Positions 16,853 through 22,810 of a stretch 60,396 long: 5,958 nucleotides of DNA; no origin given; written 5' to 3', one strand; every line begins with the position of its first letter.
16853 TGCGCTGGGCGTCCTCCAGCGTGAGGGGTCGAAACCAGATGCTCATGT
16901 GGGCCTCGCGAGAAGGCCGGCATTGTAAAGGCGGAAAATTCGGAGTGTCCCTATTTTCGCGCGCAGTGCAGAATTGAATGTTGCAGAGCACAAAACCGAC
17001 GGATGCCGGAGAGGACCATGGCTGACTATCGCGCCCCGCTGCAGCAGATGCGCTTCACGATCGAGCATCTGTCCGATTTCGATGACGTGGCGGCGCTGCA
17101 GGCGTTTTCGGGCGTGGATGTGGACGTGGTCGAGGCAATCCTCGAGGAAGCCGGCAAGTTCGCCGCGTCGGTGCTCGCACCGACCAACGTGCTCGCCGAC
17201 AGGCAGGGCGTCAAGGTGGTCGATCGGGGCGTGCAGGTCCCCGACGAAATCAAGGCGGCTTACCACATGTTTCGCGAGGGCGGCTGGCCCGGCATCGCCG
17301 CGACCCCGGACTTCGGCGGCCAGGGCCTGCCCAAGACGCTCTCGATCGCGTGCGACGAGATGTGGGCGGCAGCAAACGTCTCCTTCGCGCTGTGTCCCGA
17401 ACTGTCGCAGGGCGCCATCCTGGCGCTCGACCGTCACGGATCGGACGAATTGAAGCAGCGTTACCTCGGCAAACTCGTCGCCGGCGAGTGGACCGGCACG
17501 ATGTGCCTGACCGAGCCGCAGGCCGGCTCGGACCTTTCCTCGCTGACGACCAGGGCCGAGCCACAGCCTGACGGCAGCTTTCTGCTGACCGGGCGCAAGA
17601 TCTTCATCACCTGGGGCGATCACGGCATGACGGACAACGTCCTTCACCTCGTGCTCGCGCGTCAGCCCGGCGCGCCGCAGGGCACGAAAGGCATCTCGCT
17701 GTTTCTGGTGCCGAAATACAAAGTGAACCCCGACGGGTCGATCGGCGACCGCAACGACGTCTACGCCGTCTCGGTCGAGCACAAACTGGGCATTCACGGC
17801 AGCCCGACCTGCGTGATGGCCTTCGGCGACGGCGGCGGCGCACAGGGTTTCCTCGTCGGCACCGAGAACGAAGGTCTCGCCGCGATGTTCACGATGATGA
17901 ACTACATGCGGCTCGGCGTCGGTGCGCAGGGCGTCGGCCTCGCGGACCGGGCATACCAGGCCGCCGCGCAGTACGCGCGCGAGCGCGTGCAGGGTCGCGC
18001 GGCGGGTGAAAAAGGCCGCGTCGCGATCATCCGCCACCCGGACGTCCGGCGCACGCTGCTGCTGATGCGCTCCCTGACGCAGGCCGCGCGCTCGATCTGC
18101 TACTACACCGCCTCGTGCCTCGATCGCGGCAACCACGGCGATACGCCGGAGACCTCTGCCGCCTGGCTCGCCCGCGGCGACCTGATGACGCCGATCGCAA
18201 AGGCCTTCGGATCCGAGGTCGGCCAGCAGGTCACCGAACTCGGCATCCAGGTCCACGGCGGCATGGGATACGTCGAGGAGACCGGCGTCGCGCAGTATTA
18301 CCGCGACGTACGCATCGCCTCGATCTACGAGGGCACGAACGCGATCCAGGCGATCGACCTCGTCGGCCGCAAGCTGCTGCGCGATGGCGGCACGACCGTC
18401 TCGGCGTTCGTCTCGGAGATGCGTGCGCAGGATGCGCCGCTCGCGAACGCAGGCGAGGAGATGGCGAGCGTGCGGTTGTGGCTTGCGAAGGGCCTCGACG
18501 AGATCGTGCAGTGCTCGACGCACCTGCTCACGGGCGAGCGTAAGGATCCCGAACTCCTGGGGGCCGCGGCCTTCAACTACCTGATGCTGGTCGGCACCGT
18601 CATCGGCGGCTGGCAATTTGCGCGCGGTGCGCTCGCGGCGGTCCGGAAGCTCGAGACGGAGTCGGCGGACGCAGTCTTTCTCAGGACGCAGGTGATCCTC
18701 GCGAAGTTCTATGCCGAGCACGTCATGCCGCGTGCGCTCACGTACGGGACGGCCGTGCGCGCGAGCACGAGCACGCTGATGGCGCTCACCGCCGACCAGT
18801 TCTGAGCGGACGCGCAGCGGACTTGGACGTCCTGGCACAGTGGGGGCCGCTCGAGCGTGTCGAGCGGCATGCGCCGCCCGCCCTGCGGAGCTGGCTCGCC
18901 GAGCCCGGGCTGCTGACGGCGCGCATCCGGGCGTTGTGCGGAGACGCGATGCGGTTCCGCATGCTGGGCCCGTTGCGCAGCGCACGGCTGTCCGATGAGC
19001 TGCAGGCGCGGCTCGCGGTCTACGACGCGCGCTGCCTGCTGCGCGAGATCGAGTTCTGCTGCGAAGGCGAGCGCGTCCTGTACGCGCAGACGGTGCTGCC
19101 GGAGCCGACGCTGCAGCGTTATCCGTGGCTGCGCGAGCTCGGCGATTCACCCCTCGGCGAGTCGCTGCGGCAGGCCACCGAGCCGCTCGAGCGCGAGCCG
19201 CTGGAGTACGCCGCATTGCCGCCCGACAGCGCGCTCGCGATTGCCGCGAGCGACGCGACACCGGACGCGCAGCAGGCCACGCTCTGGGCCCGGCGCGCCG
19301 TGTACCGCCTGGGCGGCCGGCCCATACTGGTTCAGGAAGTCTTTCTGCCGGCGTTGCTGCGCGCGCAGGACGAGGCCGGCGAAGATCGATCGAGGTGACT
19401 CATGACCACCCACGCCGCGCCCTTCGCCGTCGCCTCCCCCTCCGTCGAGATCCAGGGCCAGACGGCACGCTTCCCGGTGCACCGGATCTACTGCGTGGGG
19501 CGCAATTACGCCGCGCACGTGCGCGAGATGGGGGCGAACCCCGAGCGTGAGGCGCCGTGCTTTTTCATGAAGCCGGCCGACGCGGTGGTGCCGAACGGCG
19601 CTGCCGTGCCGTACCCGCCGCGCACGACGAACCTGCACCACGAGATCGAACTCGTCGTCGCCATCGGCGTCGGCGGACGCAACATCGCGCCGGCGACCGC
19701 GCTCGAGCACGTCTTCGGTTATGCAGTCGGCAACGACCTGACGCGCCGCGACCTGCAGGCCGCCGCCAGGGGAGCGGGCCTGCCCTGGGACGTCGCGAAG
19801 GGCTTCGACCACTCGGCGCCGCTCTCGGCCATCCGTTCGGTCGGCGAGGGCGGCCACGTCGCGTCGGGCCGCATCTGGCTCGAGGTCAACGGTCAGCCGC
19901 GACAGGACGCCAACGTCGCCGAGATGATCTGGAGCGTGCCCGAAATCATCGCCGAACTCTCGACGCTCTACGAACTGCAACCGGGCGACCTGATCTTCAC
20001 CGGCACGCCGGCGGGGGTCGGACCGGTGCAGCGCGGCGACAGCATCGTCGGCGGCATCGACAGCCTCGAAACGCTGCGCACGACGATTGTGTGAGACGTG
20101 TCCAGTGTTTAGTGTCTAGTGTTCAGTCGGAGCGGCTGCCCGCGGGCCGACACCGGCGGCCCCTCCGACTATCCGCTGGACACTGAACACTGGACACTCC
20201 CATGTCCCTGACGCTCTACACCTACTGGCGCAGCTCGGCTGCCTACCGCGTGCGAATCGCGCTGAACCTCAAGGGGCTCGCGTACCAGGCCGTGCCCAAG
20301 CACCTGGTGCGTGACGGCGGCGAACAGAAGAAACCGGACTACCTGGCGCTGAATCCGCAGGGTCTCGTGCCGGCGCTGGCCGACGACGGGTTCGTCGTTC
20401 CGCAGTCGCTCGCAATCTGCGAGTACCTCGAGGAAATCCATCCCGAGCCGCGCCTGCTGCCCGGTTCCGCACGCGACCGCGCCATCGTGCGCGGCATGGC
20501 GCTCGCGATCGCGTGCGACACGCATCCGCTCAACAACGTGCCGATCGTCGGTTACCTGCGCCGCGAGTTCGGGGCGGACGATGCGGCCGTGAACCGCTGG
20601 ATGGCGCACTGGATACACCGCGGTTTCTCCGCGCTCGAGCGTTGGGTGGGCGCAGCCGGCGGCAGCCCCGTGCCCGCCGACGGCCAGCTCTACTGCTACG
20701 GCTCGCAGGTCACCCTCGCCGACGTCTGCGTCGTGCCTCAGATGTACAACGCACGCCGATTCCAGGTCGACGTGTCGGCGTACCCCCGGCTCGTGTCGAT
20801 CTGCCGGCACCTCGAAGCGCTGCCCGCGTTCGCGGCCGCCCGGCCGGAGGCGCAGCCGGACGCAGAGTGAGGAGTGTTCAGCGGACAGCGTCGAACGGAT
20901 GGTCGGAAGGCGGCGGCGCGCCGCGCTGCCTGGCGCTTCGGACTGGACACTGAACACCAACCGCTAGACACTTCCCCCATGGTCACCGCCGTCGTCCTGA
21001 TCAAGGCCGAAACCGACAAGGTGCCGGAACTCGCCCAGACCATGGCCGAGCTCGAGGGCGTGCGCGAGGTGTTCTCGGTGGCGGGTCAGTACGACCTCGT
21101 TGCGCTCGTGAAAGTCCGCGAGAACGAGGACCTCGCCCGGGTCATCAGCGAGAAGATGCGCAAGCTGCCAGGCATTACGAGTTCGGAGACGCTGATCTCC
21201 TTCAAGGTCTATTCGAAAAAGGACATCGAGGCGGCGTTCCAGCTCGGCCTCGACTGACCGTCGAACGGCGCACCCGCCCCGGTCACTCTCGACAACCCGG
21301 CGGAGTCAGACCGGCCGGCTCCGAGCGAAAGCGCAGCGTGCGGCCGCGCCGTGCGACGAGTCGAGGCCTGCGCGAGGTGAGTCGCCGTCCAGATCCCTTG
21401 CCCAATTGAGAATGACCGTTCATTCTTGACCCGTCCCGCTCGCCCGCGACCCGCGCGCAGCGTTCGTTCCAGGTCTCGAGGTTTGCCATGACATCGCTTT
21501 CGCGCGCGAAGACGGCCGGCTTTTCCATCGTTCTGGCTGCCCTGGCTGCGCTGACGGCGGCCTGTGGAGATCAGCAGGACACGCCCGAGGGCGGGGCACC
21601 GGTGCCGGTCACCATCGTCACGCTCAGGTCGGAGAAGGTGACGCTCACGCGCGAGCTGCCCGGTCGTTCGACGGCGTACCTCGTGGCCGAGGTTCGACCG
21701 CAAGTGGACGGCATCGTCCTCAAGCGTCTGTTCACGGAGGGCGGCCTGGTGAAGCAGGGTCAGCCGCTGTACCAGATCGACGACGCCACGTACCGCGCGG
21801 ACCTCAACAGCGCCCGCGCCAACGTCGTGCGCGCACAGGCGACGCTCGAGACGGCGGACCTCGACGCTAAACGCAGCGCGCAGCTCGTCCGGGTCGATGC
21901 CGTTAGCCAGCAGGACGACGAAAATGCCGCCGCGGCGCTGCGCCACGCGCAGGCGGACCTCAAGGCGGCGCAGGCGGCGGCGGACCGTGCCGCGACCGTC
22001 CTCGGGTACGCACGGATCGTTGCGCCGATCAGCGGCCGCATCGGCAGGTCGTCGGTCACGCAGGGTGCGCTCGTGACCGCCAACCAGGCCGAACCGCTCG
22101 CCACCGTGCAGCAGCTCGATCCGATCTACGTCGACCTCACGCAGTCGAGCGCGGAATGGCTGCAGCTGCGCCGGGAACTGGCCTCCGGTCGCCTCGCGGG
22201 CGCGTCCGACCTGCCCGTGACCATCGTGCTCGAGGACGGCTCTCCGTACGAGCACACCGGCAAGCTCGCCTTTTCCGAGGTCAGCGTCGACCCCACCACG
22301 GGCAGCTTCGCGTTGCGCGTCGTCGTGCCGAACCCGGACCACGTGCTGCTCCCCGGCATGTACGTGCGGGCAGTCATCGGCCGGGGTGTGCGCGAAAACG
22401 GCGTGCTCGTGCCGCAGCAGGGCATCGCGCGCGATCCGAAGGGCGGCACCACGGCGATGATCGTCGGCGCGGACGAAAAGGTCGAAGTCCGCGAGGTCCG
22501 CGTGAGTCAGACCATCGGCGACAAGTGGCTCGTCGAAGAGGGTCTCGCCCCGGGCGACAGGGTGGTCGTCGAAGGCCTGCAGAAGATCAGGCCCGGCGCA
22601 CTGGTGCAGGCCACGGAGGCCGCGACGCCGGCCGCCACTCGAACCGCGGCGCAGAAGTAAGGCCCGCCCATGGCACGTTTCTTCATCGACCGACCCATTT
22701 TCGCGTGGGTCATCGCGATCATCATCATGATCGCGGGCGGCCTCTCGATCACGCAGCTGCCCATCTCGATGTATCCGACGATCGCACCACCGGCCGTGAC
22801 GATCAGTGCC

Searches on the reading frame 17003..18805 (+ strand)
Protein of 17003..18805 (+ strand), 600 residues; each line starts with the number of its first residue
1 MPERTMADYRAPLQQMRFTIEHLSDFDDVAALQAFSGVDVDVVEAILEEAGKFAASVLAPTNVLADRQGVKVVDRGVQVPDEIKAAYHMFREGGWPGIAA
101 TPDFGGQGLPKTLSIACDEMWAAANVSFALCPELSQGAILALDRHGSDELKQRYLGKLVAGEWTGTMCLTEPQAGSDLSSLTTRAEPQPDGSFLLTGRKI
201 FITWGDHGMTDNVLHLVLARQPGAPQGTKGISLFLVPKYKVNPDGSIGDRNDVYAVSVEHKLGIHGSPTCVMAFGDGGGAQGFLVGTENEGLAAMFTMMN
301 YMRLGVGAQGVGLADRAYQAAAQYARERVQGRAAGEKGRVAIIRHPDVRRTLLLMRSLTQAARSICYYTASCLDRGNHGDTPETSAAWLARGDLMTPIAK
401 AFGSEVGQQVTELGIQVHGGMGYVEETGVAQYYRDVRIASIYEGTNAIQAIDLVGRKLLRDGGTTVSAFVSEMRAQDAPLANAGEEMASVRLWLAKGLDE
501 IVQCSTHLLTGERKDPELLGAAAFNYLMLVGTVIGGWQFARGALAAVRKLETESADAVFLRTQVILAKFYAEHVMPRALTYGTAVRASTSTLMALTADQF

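Call 53: search_protein_families(library=pfam, proteins=[window:17003-18805:+], max_evalue=0.00001)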
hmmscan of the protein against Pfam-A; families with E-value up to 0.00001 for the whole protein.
window:17003-18805:+ (600 aa): 6 families
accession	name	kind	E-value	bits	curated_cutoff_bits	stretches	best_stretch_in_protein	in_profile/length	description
PF00441.29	Acyl-CoA_dh_1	-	3.7e-28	99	22.4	1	289-452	1-144/150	Acyl-CoA dehydrogenase, C-terminal domain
PF12806.12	Acyl-CoA_dh_C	-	4.8e-24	85.3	30.3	1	478-595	10-123/124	Acetyl-CoA dehydrogenase C-terminal like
PF02770.24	Acyl-CoA_dh_M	-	1.5e-13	51.1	33.3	1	167-274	2-94/97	Acyl-CoA dehydrogenase, middle domain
PF02771.21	Acyl-CoA_dh_N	-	7.9e-11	42.8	22.9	1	44-162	5-113/113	Acyl-CoA dehydrogenase, N-terminal domain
PF22924.1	ACOX_C_alpha1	-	3.6e-09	37.1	27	1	298-448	3-159/169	Acyl-CoA oxidase, C-alpha1 domain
PF08028.16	Acyl-CoA_dh_2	-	4.8e-09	37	22.7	1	305-446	2-133/134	Acyl-CoA dehydrogenase, C-terminal domain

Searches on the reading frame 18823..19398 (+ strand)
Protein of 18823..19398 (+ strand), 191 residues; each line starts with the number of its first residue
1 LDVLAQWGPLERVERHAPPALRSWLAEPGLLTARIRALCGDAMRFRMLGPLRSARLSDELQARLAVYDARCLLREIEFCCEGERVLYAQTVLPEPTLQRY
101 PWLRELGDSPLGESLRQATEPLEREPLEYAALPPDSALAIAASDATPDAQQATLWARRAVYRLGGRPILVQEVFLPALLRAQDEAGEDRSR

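Call 79: search_protein_families(library=pfam, proteins=[window:18823-19398:+], max_evalue=0.0001)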
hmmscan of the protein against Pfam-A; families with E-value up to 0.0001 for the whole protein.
window:18823-19398:+ (191 aa): 1 family
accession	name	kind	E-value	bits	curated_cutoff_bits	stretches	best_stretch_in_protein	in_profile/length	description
PF04345.18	Chor_lyase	-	2.6e-15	56.9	23.6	1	7-178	7-162/168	Chorismate lyase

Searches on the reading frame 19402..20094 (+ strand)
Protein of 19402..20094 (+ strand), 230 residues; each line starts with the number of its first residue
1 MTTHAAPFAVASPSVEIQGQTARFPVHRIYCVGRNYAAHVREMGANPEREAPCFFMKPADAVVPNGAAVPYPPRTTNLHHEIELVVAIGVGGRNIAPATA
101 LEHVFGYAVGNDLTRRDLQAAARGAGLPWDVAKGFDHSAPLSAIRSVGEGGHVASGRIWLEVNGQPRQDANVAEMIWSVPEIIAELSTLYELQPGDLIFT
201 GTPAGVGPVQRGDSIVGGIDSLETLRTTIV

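Call 53: search_protein_families(library=pfam, proteins=[window:19402-20094:+], max_evalue=0.00001)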
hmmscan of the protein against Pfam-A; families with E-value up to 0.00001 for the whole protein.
window:19402-20094:+ (230 aa): 1 family
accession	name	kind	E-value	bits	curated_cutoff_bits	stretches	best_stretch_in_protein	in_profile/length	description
PF01557.24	FAA_hydrolase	-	9.9e-59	199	23.9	1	29-230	2-214/214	Fumarylacetoacetate (FAA) hydrolase C-terminal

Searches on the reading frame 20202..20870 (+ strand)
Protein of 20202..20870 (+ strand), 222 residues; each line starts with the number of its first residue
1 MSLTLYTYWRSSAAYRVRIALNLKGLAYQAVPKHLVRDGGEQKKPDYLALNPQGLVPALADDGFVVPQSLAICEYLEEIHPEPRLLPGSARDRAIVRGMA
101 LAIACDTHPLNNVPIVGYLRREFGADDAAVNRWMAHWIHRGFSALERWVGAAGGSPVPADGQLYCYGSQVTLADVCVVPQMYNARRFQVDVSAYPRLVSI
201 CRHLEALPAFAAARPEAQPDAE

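Call 79: search_protein_families(library=pfam, proteins=[window:20202-20870:+], max_evalue=0.0001)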
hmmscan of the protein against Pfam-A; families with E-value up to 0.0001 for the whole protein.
window:20202-20870:+ (222 aa): 3 families
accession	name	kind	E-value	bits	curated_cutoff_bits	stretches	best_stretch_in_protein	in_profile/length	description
PF13409.12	GST_N_2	-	3.2e-18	66.5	25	1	11-78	2-69/70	Glutathione S-transferase, N-terminal domain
PF13417.12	GST_N_3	-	4.8e-18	65.7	22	1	5-83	1-74/75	Glutathione S-transferase, N-terminal domain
PF02798.26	GST_N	-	9.2e-18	64.8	20.9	1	1-77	1-75/76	Glutathione S-transferase, N-terminal domain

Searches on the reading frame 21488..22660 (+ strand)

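Call 54: search_protein_families(library=pfam, proteins=[window:21488-22660:+], max_evalue=0.00001)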
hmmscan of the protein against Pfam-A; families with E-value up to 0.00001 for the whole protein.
window:21488-22660:+ (390 aa): 3 families
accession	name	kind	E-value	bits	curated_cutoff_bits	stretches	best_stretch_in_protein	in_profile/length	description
PF16576.10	HlyD_D23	-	3.7e-14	52.9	30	1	66-293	19-214/214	Barrel-sandwich domain of CusB or HlyD membrane-fusion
PF13437.12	HlyD_3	-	2.2e-13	51.3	22.2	1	177-290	2-106/106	HlyD family secretion protein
PF00529.27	CusB_dom_1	-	3.9e-11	43.5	26.5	1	66-361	6-89/89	Cation efflux system protein CusB domain 1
